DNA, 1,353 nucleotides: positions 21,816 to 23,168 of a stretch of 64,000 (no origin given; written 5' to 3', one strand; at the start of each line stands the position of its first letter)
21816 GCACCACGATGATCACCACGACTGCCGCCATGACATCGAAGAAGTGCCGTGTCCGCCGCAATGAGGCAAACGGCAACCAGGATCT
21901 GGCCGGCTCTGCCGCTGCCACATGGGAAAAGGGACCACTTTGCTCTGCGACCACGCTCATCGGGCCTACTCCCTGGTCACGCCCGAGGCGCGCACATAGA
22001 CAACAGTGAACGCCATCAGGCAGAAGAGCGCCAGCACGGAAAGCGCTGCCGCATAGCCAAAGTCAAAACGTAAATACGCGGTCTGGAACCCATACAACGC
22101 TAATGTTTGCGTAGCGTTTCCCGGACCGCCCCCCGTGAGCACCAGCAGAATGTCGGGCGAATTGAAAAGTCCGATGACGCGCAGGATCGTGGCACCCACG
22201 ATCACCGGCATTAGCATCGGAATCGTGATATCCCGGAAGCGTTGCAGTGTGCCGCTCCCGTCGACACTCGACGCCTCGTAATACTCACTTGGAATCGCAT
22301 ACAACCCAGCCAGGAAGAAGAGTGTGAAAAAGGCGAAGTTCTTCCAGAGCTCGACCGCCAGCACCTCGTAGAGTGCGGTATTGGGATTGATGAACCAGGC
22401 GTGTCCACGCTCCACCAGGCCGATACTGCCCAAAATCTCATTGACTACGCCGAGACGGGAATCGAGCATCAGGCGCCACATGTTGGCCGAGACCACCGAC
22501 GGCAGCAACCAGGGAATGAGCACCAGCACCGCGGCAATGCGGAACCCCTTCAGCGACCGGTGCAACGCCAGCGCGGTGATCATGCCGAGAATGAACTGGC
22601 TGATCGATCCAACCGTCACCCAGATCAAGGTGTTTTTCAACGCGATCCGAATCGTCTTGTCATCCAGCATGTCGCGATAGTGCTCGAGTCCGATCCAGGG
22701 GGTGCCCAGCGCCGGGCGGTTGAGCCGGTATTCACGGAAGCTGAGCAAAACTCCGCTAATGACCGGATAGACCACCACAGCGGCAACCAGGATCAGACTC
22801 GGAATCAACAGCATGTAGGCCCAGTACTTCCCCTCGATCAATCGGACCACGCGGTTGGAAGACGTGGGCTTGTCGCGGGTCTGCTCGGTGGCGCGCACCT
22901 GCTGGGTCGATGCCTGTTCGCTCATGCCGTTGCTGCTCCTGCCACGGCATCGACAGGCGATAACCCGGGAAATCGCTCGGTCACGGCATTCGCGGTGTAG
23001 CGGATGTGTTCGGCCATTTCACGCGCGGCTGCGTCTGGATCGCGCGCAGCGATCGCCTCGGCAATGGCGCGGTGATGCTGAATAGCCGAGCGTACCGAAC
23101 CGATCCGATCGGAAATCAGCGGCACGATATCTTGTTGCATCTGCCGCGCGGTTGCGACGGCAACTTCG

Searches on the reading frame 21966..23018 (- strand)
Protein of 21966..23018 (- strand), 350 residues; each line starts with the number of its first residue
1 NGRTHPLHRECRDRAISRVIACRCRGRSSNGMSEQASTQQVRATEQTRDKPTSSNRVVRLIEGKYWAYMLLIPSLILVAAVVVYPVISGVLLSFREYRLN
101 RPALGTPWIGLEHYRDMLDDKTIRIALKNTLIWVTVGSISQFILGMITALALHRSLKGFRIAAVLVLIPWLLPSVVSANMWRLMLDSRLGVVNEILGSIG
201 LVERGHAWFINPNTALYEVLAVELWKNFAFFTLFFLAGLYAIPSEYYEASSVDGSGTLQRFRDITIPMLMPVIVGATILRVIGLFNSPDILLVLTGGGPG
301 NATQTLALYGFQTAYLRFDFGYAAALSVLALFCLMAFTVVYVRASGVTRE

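Call 67: search_protein_families(library=pfam, proteins=[window:21966-23018:-], max_evalue=0.001)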
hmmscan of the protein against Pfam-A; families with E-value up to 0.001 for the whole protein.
window:21966-23018:- (350 aa): 1 family
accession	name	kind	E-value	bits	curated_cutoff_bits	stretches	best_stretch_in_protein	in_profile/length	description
PF00528.27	BPD_transp_1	-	1.8e-17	64.1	26.4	1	142-340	2-175/184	Binding-protein-dependent transport system inner membrane component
